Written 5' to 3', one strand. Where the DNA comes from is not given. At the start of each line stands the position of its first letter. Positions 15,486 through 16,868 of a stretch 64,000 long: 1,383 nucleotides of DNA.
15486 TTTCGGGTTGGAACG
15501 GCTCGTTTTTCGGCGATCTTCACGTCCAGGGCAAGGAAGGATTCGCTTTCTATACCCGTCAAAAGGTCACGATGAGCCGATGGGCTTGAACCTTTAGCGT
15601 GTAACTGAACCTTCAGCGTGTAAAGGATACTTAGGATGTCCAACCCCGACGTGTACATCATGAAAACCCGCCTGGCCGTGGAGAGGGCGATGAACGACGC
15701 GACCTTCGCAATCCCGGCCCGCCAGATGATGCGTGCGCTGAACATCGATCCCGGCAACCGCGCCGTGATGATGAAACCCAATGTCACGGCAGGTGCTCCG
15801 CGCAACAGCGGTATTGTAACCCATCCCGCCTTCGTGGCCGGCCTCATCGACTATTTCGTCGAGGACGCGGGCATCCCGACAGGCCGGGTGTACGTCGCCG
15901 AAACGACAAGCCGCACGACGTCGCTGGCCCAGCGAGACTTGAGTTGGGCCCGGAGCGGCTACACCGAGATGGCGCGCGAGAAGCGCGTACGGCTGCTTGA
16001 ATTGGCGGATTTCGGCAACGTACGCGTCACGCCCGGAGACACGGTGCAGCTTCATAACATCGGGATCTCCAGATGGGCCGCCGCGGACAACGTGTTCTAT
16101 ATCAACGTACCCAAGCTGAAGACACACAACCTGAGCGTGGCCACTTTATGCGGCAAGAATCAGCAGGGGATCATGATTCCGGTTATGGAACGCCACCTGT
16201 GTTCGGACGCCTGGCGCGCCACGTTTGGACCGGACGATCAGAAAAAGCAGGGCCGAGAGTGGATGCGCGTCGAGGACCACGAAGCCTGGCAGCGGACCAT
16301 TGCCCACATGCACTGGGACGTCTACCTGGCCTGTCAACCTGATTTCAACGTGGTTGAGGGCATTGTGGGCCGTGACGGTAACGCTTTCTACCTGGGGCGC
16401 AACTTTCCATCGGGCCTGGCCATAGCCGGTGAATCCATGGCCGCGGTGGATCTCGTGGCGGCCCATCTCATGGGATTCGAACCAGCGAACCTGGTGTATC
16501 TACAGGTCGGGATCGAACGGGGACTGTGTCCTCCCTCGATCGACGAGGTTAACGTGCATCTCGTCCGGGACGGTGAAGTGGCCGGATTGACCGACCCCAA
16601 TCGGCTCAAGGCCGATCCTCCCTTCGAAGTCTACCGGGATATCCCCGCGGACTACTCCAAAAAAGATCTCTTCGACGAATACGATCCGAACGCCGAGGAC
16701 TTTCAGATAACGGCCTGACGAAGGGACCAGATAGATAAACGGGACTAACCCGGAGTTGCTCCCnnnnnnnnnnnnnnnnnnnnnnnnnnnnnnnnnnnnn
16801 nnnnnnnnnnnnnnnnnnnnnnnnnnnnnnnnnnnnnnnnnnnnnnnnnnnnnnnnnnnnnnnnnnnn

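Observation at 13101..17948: Bacterial indoleamine 2,3-dioxygenase homologue in a four-gene cluster with DUF362, MmsA and a Gfo/Idh/MocA oxidoreductase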

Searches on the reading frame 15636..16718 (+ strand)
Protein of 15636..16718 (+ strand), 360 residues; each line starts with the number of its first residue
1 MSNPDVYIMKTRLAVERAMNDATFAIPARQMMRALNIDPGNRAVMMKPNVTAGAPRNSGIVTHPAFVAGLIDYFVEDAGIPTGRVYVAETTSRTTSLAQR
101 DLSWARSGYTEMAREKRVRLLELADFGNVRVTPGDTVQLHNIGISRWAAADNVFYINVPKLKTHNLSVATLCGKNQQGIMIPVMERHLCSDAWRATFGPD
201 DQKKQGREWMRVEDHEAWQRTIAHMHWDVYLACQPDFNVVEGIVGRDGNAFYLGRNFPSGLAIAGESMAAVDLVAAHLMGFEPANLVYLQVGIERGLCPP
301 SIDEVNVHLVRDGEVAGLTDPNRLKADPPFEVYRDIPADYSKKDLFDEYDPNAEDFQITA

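Call 3: search_protein_families(library=pfam, proteins=[window:15636-16718:+], max_evalue=0.01)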
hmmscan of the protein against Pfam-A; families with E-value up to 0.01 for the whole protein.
window:15636-16718:+ (360 aa): 1 family
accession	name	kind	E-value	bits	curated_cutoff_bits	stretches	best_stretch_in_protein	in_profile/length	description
PF04015.17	DUF362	-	6.9e-28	98.5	24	1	44-276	1-199/200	Domain of unknown function (DUF362)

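Call 4: search_protein_families(library=ncbifam, proteins=[window:15636-16718:+], max_evalue=0.01)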
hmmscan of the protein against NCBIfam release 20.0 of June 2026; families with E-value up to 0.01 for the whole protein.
window:15636-16718:+ (360 aa): 1 family
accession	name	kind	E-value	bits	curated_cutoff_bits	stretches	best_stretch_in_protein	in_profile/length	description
NF052623.1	Npun_F2552_fam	equivalog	8.7e-12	45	500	1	37-311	34-270/314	Npun_F2552 family protein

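Call 20: search_solved_structures(query=window:15636-16715:+, max_evalue=1, show_alignments=2)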
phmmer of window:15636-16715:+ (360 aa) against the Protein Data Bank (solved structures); distinct sequences matched with E-value up to 1: 0.

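Call 21: find_homologous_proteins(query=window:15636-16715:+, max_evalue=0.00001)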
Query window:15636-16715:+ (360 aa): 156 proteins with E <= 0.00001 among 3308 candidates; the best 120 are listed.
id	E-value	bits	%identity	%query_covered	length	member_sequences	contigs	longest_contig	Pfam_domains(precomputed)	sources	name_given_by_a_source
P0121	2.3e-227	772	93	100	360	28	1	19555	PF04015.18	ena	-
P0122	7.2e-217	737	86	100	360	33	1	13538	PF04015.18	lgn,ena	-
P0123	3.5e-214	729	86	100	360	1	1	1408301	PF04015.18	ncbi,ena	-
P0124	5.7e-212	721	85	100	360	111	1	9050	PF04015.18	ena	-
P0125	9.5e-212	721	85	100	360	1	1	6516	PF04015.18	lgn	-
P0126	1.4e-209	713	84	100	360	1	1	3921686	PF04015.18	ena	-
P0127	5.9e-201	685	79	100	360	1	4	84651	PF04015.18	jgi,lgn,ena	-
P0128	1.9e-186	637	73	100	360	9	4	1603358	PF04015.18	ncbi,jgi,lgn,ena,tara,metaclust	tara:strand:+ start:129268 stop:130350 length:1083 start_codon:yes stop_codon:yes gene_type:complete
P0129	2.5e-183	627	74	98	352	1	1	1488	PF04015.18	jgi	-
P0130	1.4e-171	588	70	100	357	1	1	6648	PF04015.18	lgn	-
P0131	5.8e-170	583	70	100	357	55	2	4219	PF04015.18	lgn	-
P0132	5.4e-169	580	70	100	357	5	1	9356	PF04015.18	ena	-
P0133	1.8e-168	578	75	92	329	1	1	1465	PF04015.18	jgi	jgi:uncharacterized protein (DUF362 family)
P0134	1.2e-167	575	67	100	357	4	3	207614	PF04015.18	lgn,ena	-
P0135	2.9e-167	574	67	100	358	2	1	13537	PF04015.18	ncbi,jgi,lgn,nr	ncbi:MAG: DUF362 domain-containing protein [candidate division Zixibacteria bacterium]|nr:DUF362 dom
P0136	5.7e-167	573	67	100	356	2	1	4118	PF04015.18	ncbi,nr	ncbi:MAG: DUF362 domain-containing protein [Candidatus Latescibacteria bacterium]|nr:DUF362 domain-c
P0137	5.7e-166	570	67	100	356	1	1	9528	PF04015.18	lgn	-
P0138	1.4e-165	569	68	100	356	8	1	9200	PF04015.18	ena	-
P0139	3.2e-164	564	68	96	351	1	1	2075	PF04015.18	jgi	jgi:uncharacterized protein (DUF362 family)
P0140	1.5e-162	559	66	100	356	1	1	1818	PF04015.18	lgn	-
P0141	3.4e-161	554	66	100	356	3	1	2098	PF04015.18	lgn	-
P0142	9.3e-153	526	61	100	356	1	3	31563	PF04015.18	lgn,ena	-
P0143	3.9e-126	439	55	98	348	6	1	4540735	PF04015.18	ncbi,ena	-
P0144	3.4e-63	232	39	92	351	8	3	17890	PF04015.18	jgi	-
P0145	6.0e-63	231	40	91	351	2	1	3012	PF04015.18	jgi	jgi:uncharacterized protein (DUF362 family)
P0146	2.6e-61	226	39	94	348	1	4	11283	PF04015.18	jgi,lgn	jgi:uncharacterized protein (DUF362 family)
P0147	1.3e-60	223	42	84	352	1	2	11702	PF04015.18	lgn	-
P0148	3.9e-60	222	40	88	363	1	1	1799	PF04015.18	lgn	-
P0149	1.1e-59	220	42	83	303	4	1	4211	PF04015.18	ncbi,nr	ncbi:MAG: hypothetical protein BWY52_02805 [Chloroflexi bacterium ADurb.Bin325]|nr:MAG: hypothetical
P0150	1.9e-59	220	37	90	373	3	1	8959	PF04015.18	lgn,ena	-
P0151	2.1e-59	219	39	93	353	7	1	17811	PF04015.18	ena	-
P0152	2.1e-59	219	37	92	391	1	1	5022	PF04015.18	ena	-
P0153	2.9e-59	219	40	92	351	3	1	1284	PF04015.18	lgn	-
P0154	3.6e-59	219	43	82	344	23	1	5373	PF04015.18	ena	-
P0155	4.9e-59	218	39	82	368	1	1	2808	PF04015.18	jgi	jgi:uncharacterized protein (DUF362 family)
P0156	7.3e-59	218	38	95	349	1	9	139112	PF04015.18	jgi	jgi:uncharacterized protein (DUF362 family)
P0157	9.4e-59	217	39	91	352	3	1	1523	PF04015.18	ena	-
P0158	1.4e-58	217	39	92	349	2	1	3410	PF04015.18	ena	-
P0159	1.6e-58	216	40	87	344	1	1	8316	PF04015.18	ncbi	-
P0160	2.0e-58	216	41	83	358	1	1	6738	PF04015.18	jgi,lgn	jgi:uncharacterized protein (DUF362 family)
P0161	2.0e-58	216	40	92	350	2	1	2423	PF04015.18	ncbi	-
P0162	5.0e-58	215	37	83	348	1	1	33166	PF04015.18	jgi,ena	-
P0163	5.3e-58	215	41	83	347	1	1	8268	PF04015.18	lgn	-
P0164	6.5e-58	215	39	93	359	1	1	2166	PF04015.18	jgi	jgi:uncharacterized protein (DUF362 family)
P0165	8.8e-58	214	41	91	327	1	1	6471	PF04015.18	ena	-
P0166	1.5e-57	213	40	88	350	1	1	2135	PF04015.18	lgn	-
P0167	1.8e-57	213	38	90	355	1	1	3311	PF04015.18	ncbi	-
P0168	3.6e-57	212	38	87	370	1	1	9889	PF04015.18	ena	-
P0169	4.3e-57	212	39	94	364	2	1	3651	PF04015.18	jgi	jgi:uncharacterized protein (DUF362 family)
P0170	4.3e-57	212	36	90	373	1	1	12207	PF04015.18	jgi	-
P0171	8.9e-57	211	38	91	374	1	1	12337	PF04015.18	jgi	jgi:uncharacterized protein (DUF362 family)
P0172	9.2e-57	211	38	92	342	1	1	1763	PF04015.18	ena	-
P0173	1.8e-56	210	39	88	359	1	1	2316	PF04015.18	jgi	jgi:uncharacterized protein (DUF362 family)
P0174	1.9e-56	210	38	89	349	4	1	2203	PF04015.18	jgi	-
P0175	2.1e-56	210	39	89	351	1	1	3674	PF04015.18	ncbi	-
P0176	2.5e-56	209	35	96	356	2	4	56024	PF04015.18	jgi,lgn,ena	-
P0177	2.7e-56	209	38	87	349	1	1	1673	PF04015.18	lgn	-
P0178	2.9e-56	209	36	91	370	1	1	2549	PF04015.18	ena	-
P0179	3.2e-56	209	39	87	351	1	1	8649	PF04015.18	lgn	-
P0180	3.2e-56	209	36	93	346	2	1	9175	PF04015.18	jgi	jgi:uncharacterized protein (DUF362 family)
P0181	3.5e-56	209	38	86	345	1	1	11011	PF04015.18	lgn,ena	-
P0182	4.2e-56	209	39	86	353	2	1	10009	PF04015.18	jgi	jgi:uncharacterized protein (DUF362 family)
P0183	1.0e-55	207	37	94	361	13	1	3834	PF04015.18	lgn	-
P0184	1.3e-55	207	39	86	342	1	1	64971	PF04015.18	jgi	-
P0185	1.4e-55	207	38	91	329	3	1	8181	PF04015.18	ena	-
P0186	1.8e-55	206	38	90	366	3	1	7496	PF04015.18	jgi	-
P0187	2.2e-55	206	36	93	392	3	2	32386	PF04015.18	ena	-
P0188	2.3e-55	206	39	81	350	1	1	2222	PF04015.18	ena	-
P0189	2.3e-55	206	37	91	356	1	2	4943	PF04015.18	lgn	-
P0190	3.0e-55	206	37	91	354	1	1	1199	PF04015.18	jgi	jgi:uncharacterized protein (DUF362 family)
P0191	3.0e-55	206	37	87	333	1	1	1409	PF04015.18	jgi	jgi:uncharacterized protein (DUF362 family)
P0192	4.1e-55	205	39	92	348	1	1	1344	PF04015.18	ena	-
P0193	4.4e-55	205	40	86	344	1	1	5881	PF04015.18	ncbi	-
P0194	4.6e-55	205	38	89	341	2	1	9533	PF04015.18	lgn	-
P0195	5.0e-55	205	37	91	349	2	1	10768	PF04015.18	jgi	jgi:uncharacterized protein (DUF362 family)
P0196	5.4e-55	205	36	96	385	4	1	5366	PF04015.18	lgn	-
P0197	5.6e-55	205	40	84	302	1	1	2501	PF04015.18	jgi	-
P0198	6.6e-55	205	39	86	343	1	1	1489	PF04015.18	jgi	-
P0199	6.8e-55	205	36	93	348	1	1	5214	PF04015.18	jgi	jgi:uncharacterized protein (DUF362 family)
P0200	7.2e-55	204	37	87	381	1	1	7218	PF04015.18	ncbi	-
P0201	8.1e-55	204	39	86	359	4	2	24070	PF04015.18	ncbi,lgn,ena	-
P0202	1.2e-54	204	37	91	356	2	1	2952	PF04015.18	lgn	-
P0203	2.1e-54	203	38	85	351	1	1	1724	PF04015.18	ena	-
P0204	2.8e-54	203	35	93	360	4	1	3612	PF04015.18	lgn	-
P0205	3.0e-54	202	39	87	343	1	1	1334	PF04015.18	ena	-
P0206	3.2e-54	202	37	87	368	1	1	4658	PF04015.18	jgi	jgi:uncharacterized protein (DUF362 family)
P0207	3.3e-54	202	39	86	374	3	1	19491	PF04015.18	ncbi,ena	-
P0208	4.7e-54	202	39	86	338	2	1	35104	PF04015.18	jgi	jgi:uncharacterized protein (DUF362 family)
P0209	6.1e-54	201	35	93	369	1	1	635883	PF04015.18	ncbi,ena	-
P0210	1.1e-53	201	37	89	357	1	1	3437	PF04015.18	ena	-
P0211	1.1e-53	201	40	80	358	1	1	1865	PF04015.18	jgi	-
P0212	1.7e-53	200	38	83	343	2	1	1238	PF04015.18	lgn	-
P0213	1.7e-53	200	39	81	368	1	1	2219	PF04015.18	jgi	jgi:uncharacterized protein (DUF362 family)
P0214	2.2e-53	200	40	89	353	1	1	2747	PF04015.18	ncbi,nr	ncbi:MAG: DUF362 domain-containing protein [Chloroflexi bacterium]|nr:DUF362 domain-containing prote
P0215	2.7e-53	199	37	91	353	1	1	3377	PF04015.18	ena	-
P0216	3.8e-53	199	37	88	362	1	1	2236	PF04015.18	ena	-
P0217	4.1e-53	199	36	86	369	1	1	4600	PF04015.18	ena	-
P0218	5.9e-53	198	37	93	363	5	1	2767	PF04015.18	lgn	-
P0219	8.4e-53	198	36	97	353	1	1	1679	PF04015.18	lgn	-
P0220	1.9e-52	197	36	86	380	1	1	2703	PF04015.18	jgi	jgi:uncharacterized protein (DUF362 family)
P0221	3.4e-52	196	40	81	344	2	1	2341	PF04015.18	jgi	-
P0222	5.3e-52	195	38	92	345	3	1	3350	PF04015.18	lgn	-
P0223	6.4e-52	195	36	86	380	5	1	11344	PF04015.18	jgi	jgi:uncharacterized protein (DUF362 family)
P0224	8.3e-52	194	36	92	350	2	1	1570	PF04015.18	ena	-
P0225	1.5e-51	194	35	91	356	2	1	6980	PF04015.18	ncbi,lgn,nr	ncbi:MAG: DUF362 domain-containing protein [Anaerolineae bacterium]|nr:DUF362 domain-containing prot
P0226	2.1e-51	193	35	92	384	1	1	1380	PF04015.18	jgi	jgi:uncharacterized protein (DUF362 family)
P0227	4.5e-51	192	36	93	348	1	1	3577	PF04015.18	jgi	jgi:uncharacterized protein (DUF362 family)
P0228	5.4e-51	192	39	91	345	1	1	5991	PF04015.18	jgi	jgi:uncharacterized protein (DUF362 family)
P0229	1.3e-50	191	38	86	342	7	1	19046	PF04015.18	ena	-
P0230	1.4e-50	190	37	87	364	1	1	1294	PF04015.18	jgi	jgi:uncharacterized protein (DUF362 family)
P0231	2.2e-50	190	36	81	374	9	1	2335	PF04015.18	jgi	-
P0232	2.7e-50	189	37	93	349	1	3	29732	PF04015.18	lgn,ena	-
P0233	3.0e-50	189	38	83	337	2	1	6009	PF04015.18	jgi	jgi:uncharacterized protein (DUF362 family)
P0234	4.1e-50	189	38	86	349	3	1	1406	PF04015.18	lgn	-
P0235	4.3e-50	189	35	87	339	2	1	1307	PF04015.18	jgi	jgi:uncharacterized protein (DUF362 family)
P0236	4.4e-50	189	38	81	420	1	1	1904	PF04015.18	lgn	-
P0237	8.8e-50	188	38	86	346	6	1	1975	PF04015.18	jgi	jgi:uncharacterized protein (DUF362 family)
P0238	1.4e-49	187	38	86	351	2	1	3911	PF04015.18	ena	-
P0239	2.3e-49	186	36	92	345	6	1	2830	PF04015.18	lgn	-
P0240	2.7e-49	186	37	83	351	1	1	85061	PF04015.18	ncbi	-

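Call 22: find_encoding_contigs(protein=P0143, flank=8000, max_places=3)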
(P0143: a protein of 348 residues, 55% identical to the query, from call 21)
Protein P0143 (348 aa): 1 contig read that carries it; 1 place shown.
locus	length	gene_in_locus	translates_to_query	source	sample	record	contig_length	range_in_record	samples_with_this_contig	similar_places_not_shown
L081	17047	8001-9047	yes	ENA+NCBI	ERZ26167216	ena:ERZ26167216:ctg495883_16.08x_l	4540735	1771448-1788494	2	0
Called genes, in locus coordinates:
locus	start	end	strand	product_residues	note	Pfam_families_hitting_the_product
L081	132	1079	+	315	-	PF04389:Peptidase_M28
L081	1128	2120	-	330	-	PF08279:HTH_11, PF13280:WYL, PF25583:WCX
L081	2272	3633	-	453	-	PF00202:Aminotran_3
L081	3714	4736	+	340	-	PF27435:TP_0813_N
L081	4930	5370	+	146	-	PF03653:UPF0093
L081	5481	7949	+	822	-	PF20437:LonC_helical, PF13654:AAA_32, PF20436:LonB_AAA-LID, PF05362:Lon_C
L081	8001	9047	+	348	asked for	PF04015:DUF362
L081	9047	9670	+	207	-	PF11141:DUF2914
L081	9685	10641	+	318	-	PF01368:DHH, PF02272:DHHA1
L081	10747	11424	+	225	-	PF00702:Hydrolase, PF13419:HAD_2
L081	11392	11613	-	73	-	-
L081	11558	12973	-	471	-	PF03951:Gln-synt_N, PF00120:Gln-synt_C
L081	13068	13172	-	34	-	-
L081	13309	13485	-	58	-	-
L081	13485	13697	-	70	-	-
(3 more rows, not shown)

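Call 23: find_encoding_contigs(protein=P0134, flank=8000, max_places=3)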
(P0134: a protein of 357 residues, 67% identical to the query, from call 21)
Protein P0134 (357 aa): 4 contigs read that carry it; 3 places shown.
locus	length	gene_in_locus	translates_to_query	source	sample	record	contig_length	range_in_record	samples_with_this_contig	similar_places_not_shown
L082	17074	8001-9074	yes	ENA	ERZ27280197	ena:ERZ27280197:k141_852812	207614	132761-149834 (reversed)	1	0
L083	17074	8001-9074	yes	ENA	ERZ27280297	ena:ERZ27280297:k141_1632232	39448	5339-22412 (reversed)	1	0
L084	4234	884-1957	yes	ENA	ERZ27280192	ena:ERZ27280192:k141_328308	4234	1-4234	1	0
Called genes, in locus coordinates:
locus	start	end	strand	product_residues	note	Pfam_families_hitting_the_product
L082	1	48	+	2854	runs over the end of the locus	-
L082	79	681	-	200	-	-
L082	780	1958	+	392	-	PF00144:Beta-lactamase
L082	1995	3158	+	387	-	PF01408:GFO_IDH_MocA, PF02894:GFO_IDH_MocA_C, PF22725:GFO_IDH_MocA_C3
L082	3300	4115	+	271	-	PF05721:PhyH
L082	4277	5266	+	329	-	PF01113:DapB_N (faint), PF01408:GFO_IDH_MocA, PF03435:Sacchrp_dh_NADP, PF02894:GFO_IDH_MocA_C, PF22725:GFO_IDH_MocA_C3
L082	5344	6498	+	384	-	-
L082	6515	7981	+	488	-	PF00171:Aldedh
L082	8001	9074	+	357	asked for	PF04015:DUF362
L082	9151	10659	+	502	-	PF00939:Na_sulph_symp, PF03600:CitMHS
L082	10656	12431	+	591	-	PF00496:SBP_bac_5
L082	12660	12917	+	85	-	-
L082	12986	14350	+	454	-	PF01566:Nramp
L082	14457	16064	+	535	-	PF04909:Amidohydro_2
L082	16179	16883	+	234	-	PF13618:Gluconate_2-dh3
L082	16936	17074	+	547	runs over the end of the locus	PF00732:GMC_oxred_N, PF00890:FAD_binding_2 (faint), PF01266:DAO (faint), PF05199:GMC_oxred_C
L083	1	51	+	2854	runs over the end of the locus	-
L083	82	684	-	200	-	-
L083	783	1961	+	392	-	PF00144:Beta-lactamase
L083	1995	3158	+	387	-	PF01408:GFO_IDH_MocA, PF02894:GFO_IDH_MocA_C, PF22725:GFO_IDH_MocA_C3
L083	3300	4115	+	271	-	PF05721:PhyH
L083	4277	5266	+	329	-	PF01113:DapB_N (faint), PF01408:GFO_IDH_MocA, PF03435:Sacchrp_dh_NADP (weak), PF02894:GFO_IDH_MocA_C, PF22725:GFO_IDH_MocA_C3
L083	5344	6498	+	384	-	-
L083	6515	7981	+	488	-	PF00171:Aldedh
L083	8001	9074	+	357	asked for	PF04015:DUF362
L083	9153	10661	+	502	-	PF00939:Na_sulph_symp, PF03600:CitMHS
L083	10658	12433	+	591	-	PF00496:SBP_bac_5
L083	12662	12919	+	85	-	-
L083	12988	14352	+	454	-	PF01566:Nramp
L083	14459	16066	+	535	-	PF04909:Amidohydro_2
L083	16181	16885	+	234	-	PF13618:Gluconate_2-dh3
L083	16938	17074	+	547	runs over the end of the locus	PF00732:GMC_oxred_N, PF00890:FAD_binding_2 (faint), PF01266:DAO (faint), PF05199:GMC_oxred_C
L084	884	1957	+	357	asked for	PF04015:DUF362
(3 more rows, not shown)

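Call 85: search_protein_families(library=ncbifam, proteins=[L094:10321-11310:+, L082:4277-5266:+], max_evalue=1e-20)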
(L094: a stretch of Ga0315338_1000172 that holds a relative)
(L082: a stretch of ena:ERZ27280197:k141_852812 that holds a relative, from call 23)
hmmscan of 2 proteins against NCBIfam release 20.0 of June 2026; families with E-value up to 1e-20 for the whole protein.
L094:10321-11310:+ (329 aa): 2 families
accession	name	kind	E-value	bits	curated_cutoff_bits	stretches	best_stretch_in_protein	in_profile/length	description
NF003808.0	PRK05396.1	equivalog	8.7e-28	97.2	380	1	104-327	123-338/341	L-threonine 3-dehydrogenase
TIGR00692.1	tdh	equivalog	1.2e-25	90.2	458.35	1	103-316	121-329/340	L-threonine 3-dehydrogenase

L082:4277-5266:+ (329 aa): 4 families
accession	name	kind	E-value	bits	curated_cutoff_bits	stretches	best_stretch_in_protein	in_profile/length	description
TIGR04380.1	myo_inos_iolG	equivalog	3.5e-35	121.4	355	1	4-323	2-326/330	inositol 2-dehydrogenase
NF041392.1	XylDh_Gfo6_Halo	equivalog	4.7e-28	98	350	1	51-258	64-275/350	D-xylose 1-dehydrogenase Gfo6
NF040723.1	UDP-GlcNAcDh_Arch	equivalog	1e-26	94.2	450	1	4-256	1-235/302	UDP-N-acetylglucosamine 3-dehydrogenase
NF052479.1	LevoglcsnDh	equivalog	4.3e-21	75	650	0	1-207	1-210/386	levoglucosan dehydrogenase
